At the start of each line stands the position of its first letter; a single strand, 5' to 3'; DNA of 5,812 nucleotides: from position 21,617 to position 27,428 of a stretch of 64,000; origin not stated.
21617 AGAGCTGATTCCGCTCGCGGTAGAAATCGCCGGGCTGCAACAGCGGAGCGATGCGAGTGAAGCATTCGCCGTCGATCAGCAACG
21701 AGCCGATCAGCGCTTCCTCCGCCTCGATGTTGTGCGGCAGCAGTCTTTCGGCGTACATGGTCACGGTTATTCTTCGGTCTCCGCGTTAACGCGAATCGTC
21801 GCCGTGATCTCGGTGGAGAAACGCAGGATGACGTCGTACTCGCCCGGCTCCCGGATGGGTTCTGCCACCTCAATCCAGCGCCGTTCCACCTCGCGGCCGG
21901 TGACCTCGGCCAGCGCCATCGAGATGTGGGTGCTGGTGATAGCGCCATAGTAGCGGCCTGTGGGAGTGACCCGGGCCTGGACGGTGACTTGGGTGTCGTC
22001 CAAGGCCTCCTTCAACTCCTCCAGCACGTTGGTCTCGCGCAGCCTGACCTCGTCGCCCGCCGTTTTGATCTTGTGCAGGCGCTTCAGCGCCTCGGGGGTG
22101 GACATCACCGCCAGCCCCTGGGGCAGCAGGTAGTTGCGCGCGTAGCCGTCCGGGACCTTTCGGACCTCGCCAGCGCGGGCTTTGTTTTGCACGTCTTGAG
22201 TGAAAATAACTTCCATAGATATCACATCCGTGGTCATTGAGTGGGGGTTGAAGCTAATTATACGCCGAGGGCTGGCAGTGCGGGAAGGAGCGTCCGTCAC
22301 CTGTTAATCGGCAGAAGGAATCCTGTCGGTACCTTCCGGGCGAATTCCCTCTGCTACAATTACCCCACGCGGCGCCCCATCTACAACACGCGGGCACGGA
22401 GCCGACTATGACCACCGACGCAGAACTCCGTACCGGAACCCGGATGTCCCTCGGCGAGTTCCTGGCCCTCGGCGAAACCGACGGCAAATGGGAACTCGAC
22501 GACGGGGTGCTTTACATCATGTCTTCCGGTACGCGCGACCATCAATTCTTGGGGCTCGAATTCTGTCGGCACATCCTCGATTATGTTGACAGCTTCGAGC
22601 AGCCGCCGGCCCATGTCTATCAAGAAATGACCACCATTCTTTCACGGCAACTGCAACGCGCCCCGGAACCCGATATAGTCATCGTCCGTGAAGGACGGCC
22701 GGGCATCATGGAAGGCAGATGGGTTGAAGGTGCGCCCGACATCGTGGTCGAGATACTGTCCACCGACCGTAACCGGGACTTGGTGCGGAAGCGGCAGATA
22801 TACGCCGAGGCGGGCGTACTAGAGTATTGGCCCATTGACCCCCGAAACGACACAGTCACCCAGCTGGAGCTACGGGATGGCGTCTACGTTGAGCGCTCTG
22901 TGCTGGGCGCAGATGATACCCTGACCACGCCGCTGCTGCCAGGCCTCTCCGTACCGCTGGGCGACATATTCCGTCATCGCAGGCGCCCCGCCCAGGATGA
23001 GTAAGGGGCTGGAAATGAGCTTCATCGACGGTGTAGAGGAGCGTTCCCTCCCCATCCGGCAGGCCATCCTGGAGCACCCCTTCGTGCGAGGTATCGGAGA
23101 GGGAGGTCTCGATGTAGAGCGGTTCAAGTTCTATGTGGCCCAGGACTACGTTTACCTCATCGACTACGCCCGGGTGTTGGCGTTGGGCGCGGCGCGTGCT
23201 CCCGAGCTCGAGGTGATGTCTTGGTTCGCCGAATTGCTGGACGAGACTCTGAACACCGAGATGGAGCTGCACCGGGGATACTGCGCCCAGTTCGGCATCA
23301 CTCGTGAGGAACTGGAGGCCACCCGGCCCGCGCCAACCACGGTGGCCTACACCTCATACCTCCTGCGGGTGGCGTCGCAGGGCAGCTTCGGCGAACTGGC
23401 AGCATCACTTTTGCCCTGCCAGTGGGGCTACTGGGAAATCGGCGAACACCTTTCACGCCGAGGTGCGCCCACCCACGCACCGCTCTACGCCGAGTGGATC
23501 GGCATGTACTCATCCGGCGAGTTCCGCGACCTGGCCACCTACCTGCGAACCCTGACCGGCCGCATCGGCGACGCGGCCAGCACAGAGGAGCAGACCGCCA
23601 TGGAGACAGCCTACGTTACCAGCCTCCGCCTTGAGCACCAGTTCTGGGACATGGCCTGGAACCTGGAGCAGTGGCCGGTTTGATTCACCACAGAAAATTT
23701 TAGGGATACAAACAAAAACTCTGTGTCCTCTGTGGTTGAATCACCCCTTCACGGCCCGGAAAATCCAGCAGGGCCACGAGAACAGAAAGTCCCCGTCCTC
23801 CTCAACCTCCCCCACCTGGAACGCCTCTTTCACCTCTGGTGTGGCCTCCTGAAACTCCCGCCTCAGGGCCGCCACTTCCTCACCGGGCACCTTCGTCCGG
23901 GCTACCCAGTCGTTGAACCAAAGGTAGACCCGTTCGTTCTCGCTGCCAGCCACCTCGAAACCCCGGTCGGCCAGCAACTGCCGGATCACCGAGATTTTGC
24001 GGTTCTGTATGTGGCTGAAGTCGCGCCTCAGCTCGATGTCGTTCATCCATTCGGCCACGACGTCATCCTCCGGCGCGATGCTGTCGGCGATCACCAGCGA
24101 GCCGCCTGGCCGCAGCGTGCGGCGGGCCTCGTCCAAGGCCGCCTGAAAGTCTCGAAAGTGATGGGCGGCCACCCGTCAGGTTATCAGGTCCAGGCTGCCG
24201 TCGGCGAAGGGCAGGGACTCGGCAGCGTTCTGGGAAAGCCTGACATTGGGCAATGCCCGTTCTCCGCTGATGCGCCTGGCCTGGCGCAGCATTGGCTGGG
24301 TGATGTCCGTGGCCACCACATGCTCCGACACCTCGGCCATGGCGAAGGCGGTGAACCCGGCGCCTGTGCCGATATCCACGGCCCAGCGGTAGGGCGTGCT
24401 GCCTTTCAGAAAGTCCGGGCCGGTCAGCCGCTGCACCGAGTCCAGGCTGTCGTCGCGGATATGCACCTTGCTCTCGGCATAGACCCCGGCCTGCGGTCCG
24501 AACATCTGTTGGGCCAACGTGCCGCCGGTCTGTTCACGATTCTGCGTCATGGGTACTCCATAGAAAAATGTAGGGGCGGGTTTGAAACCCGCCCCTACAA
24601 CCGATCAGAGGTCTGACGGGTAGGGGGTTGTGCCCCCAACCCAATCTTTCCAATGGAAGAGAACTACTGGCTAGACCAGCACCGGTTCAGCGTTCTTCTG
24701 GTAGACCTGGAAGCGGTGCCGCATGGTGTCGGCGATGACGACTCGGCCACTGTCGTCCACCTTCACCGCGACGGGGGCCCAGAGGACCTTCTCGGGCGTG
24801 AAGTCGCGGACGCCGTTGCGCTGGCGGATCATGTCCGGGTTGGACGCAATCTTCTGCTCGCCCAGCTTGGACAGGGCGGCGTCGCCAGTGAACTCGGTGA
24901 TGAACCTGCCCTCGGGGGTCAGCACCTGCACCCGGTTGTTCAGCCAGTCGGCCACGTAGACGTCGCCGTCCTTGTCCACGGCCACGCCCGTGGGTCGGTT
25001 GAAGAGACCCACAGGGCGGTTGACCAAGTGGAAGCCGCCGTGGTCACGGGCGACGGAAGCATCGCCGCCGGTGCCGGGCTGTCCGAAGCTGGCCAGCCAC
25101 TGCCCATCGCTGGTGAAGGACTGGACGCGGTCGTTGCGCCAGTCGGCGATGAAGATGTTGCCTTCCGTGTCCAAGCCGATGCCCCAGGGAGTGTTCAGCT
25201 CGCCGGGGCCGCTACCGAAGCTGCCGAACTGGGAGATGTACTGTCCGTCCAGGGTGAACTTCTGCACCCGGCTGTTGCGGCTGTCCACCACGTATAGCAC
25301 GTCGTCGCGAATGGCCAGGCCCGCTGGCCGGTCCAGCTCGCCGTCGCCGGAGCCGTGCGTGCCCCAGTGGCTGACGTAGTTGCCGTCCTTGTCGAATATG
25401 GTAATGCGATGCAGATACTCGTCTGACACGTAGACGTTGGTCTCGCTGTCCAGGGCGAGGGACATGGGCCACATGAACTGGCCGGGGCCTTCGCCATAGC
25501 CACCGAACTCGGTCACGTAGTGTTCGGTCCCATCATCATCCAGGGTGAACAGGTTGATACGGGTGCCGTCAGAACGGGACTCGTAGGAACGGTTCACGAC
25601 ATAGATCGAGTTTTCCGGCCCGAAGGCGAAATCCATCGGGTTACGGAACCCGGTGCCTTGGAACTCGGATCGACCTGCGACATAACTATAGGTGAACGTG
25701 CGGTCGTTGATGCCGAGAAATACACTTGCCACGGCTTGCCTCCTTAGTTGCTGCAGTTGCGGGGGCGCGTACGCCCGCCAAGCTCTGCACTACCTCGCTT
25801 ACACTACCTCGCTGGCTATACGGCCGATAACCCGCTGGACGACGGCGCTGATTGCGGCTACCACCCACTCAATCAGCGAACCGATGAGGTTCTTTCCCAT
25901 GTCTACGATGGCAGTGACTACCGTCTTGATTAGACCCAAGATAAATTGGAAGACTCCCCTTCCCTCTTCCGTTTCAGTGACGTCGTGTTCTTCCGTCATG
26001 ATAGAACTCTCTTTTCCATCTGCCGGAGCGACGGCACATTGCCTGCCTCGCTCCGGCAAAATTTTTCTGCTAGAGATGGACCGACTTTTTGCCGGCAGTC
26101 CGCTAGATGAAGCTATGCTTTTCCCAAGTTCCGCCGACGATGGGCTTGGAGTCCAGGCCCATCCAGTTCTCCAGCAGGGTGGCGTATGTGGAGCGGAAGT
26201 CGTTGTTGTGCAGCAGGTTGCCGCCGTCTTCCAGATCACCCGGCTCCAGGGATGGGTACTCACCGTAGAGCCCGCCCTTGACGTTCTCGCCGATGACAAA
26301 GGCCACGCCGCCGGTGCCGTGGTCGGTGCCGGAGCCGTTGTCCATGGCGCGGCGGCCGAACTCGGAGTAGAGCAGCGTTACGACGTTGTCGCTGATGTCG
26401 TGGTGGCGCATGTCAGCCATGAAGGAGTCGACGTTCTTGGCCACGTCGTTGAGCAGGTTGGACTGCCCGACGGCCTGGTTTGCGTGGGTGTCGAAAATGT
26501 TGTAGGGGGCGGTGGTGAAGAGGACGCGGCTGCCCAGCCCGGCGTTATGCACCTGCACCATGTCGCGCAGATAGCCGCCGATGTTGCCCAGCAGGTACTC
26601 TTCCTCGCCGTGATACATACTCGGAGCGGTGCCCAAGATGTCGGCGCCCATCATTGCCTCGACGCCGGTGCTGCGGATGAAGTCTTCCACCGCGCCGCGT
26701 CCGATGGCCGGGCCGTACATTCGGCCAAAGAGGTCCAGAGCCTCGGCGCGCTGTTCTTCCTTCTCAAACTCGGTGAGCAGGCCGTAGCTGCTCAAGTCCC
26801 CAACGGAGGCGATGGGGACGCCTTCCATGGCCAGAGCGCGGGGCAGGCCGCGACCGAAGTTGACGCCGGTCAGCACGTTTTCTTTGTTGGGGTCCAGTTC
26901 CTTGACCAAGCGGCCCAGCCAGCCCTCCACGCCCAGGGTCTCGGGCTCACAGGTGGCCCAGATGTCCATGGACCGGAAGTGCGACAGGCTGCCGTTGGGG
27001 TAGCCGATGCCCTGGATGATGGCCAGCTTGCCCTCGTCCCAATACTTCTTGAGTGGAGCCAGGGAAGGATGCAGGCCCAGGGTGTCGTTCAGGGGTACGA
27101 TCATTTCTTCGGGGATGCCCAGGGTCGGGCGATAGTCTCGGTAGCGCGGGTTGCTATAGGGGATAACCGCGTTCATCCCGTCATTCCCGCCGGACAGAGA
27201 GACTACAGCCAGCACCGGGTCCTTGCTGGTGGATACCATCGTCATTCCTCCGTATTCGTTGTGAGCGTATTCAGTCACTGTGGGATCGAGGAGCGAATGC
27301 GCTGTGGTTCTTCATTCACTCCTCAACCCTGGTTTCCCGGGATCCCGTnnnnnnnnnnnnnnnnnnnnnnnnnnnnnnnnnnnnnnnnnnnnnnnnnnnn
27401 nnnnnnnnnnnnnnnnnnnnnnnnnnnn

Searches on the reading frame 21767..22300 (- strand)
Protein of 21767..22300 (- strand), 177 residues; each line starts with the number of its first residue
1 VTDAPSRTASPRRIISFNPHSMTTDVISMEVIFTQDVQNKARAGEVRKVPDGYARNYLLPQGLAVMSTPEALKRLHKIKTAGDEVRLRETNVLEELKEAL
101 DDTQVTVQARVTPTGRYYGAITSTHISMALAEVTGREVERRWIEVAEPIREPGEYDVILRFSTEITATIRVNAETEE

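Call 37: search_protein_families(library=pfam, proteins=[window:21767-22300:-], max_evalue=0.00001)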
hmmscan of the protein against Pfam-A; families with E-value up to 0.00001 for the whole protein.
window:21767-22300:- (177 aa): 2 families
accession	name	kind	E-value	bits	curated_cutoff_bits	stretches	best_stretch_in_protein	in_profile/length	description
PF01281.25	Ribosomal_L9_N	-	4.2e-19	68.3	20.7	1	29-75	1-47/47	Ribosomal protein L9, N-terminal domain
PF03948.19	Ribosomal_L9_C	-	2.5e-18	66.7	23.2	1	94-172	4-83/86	Ribosomal protein L9, C-terminal domain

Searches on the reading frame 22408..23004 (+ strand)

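Call 37: search_protein_families(library=pfam, proteins=[window:22408-23004:+], max_evalue=0.00001)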
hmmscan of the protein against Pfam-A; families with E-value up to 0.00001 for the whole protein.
window:22408-23004:+ (198 aa): 1 family
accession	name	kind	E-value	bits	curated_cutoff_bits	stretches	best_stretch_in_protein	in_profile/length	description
PF05685.18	Uma2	-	2e-32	112.5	27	1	17-184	3-171/172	Putative restriction endonuclease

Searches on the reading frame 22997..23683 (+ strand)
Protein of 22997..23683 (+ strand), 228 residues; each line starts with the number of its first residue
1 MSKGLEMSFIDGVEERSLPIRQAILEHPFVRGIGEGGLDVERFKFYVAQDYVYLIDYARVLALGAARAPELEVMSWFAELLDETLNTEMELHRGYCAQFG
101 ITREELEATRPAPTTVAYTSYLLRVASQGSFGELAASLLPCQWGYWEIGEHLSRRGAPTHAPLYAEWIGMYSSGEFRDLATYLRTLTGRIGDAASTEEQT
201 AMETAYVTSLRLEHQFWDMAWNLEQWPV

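Call 36: find_encoding_contigs(protein=window:22997-23683:+, flank=3000, max_places=6)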
Protein window:22997-23683:+ (228 aa): no gene with exactly this product is on record in the collection.

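Call 37: search_protein_families(library=pfam, proteins=[window:22997-23683:+], max_evalue=0.00001)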
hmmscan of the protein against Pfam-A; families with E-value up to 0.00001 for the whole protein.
window:22997-23683:+ (228 aa): 1 family
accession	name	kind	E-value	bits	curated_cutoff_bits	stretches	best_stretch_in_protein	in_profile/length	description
PF03070.21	TENA_THI-4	-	6e-52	176.9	22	1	19-222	6-209/210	TENA/THI-4/PQQC family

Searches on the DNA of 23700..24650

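Call 42: search_rna_families(source=window, start=23700, end=24650, threshold=evalue, max_evalue=10)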
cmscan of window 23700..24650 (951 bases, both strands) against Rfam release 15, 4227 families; matches with E-value up to 10: 13.
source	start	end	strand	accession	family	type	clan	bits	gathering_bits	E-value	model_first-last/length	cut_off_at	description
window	24570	24598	+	RF04262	MIR1319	Gene; miRNA;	-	21.6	116.6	0.37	1-119/119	no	MIR1319 microRNA precursor family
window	24570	24598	-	RF04262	MIR1319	Gene; miRNA;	-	21.6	116.6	0.38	1-119/119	no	MIR1319 microRNA precursor family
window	24562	24597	+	RF02029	sraA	Gene; sRNA;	-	19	56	4.4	53-86/95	no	sraA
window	24563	24650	-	RF02354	BjrC80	Gene; sRNA;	-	18.4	80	0.5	41-162/162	5'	Bradyrhizobiaceae sRNA BjrC80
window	24085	24183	-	RF02935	che1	Gene; sRNA;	-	18.3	54.1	4.1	1-91/91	no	che1 RNA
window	24562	24607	-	RF03660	mir-4018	Gene; miRNA;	-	17.8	66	1.4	1-54/54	no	mir-4018 microRNA precursor family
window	24522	24619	-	RF01852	tRNA-Sec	Gene; tRNA;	CL00001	16.4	47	3.5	1-91/91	no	Selenocysteine transfer RNA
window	24412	24505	+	RF02531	NRF2_IRES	Cis-reg; IRES;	-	16.1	50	9.3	1-128/128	no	Nrf2 internal ribosome entry site (IRES)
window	24570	24640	-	RF01684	mascRNA-menRNA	Gene;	-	15.4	42.5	5.2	1-56/56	no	MALAT1-associated small cytoplasmic RNA/MEN beta RNA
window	24345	24421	-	RF03023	rpfG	Gene; sRNA;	-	15.1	75.9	1.9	1-85/85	no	rpfG RNA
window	24095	24150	+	RF03006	M23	Gene; sRNA;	-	15.1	41.2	8.9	1-53/53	no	M23 RNA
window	24568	24622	-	RF02784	SorX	Gene; sRNA;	-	12.6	46.6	7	1-73/73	no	Singlet oxygen resistance RNA X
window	23700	23918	-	RF01953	SOX2OT_exon3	Gene; lncRNA;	-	7.7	70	8.2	1-209/276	3'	SOX2 overlapping transcript exon 3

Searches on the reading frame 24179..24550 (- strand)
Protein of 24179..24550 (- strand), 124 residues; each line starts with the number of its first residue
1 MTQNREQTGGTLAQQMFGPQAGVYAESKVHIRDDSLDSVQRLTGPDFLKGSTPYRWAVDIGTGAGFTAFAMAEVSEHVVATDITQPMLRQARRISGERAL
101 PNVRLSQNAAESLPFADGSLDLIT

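Call 15: find_encoding_contigs(protein=window:24179-24550:-, flank=3000, max_places=6)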
Protein window:24179-24550:- (124 aa): no gene with exactly this product is on record in the collection.

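Call 39: find_homologous_proteins(query=window:24179-24550:-, max_evalue=1e-10)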
Query seq(124 aa) (124 aa): 34 proteins with E <= 1e-10 among 41 candidates.
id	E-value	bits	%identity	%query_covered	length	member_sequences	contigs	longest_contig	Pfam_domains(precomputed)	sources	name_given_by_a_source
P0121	8.8e-65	234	90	100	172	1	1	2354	PF13847.13,PF13489.13,PF13649.13,PF01209.25,PF08241.19,PF08242.19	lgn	-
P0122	1.0e-63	230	92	95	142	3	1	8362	PF13847.13,PF13649.13,PF08241.19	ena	-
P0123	1.6e-62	227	85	100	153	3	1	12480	PF13847.13,PF13649.13,PF01209.25,PF08241.19,PF08242.19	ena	-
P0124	6.1e-52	192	89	83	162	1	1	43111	PF13649.13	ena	-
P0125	5.4e-41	157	68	90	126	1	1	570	PF13847.13,PF13649.13,PF01209.25,PF08241.19,PF08242.19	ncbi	-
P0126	1.3e-40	156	66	93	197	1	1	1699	PF13847.13,PF13649.13,PF01209.25,PF08241.19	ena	-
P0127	1.7e-39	152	61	100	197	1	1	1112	PF13847.13,PF13489.13,PF13649.13,PF01209.25,PF08241.19,PF08242.19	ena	-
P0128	4.5e-39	151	70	85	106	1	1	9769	PF13649.13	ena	-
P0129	5.8e-39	151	76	74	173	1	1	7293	-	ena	-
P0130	6.8e-38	147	79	72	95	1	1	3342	-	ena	-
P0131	3.0e-36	142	60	95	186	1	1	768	PF13847.13,PF13649.13,PF08241.19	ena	-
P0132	4.2e-32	128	78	65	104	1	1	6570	-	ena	-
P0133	7.3e-32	128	68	77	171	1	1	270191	-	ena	-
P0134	9.9e-32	127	57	93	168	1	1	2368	PF13847.13,PF13489.13,PF13649.13,PF01209.25,PF08241.19,PF08242.19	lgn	-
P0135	1.5e-31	127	69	73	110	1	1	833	-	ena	-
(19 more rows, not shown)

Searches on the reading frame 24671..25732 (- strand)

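Call 37: search_protein_families(library=pfam, proteins=[window:24671-25732:-], max_evalue=0.00001)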
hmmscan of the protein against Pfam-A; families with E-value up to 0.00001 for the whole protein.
window:24671-25732:- (353 aa): 7 families
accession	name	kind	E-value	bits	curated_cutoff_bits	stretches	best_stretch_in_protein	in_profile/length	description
PF01436.27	NHL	-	6e-36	121.1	20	1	244-270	1-27/28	NHL repeat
PF17170.10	DUF5128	-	5.1e-16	59.2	22.9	1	140-210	50-121/321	6-bladed beta-propeller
PF08450.18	SGL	-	3.4e-15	56.7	26.3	1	138-217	138-221/246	SMP-30/Gluconolactonase/LRE-like region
PF06739.17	SBBP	-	1.9e-09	37.7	20.5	0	164-196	1-29/38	Beta-propeller repeat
PF13449.12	Phytase-like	-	1.3e-07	32.3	27.6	0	91-125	72-106/284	Esterase-like activity of phytase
PF25021.1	TEN_NHL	-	6.2e-06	25.9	27.1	0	245-263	142-160/357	Teneurin NHL domain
PF24684.1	Vgb_lyase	-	7.4e-06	25.4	50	0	135-211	182-254/290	Virginiamycin B lyase family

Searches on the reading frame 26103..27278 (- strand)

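Call 37: search_protein_families(library=pfam, proteins=[window:26103-27278:-], max_evalue=0.00001)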
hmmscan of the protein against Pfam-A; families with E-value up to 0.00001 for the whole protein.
window:26103-27278:- (391 aa): 1 family
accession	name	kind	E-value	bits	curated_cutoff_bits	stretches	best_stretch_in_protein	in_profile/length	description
PF07394.17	DUF1501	-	1e-22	81.3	27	1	253-377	253-383/390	Protein of unknown function (DUF1501)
